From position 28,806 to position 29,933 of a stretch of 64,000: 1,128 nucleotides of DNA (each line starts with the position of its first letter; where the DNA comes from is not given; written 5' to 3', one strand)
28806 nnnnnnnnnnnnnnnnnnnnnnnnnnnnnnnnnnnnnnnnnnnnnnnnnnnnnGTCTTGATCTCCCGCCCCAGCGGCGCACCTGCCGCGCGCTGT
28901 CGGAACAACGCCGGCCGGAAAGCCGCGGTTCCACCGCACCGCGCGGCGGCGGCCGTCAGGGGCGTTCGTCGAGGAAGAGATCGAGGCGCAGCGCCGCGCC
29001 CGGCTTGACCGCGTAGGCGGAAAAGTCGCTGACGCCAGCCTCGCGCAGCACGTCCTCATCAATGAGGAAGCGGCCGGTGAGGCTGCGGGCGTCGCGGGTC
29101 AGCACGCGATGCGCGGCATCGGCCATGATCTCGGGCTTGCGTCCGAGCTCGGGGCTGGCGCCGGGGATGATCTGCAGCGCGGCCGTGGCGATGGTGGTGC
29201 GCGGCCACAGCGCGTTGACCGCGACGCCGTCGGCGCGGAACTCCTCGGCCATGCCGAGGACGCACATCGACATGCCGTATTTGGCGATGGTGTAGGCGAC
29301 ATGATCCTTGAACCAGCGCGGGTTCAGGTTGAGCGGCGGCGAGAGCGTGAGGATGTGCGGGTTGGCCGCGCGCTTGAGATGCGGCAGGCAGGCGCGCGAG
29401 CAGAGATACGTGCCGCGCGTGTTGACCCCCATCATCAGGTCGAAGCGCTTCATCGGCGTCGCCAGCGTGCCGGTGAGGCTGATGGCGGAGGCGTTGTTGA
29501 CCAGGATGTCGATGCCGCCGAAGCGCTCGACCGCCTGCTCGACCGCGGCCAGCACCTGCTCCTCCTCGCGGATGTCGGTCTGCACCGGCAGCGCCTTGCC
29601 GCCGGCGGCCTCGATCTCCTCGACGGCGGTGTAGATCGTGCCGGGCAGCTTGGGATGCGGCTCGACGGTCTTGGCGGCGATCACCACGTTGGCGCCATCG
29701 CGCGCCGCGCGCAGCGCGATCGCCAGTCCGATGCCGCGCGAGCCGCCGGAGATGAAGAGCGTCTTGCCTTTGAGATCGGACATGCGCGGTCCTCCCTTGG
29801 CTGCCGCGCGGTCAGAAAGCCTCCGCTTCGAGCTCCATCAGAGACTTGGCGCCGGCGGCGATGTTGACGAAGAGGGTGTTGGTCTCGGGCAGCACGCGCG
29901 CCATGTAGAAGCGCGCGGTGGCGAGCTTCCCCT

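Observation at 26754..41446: Set of EcfG-type general-stress promoters, all intergenic and all aimed at uncharacterised genes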

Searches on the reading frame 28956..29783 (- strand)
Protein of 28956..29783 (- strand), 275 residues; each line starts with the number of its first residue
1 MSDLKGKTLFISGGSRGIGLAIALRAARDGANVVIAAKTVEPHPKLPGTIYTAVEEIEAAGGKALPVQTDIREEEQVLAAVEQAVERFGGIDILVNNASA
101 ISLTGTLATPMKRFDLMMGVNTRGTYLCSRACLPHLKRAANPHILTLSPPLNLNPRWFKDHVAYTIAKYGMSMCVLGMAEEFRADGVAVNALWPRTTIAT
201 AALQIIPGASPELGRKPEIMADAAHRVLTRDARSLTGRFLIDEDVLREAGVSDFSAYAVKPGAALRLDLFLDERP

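Call 37: search_protein_families(library=pfam, proteins=[window:28956-29783:-], max_evalue=0.001)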
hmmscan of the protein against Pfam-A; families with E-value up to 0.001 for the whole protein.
window:28956-29783:- (275 aa): 3 families
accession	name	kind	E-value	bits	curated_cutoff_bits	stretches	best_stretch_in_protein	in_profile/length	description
PF00106.31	adh_short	-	1.5e-33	116.3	26.6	1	7-197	1-182/195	short chain dehydrogenase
PF13561.12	adh_short_C2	-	7e-29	101.5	27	1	16-209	6-187/236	Enoyl-(Acyl carrier protein) reductase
PF08659.16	KR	-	0.00038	20.9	22.6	1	8-120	2-111/180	KR domain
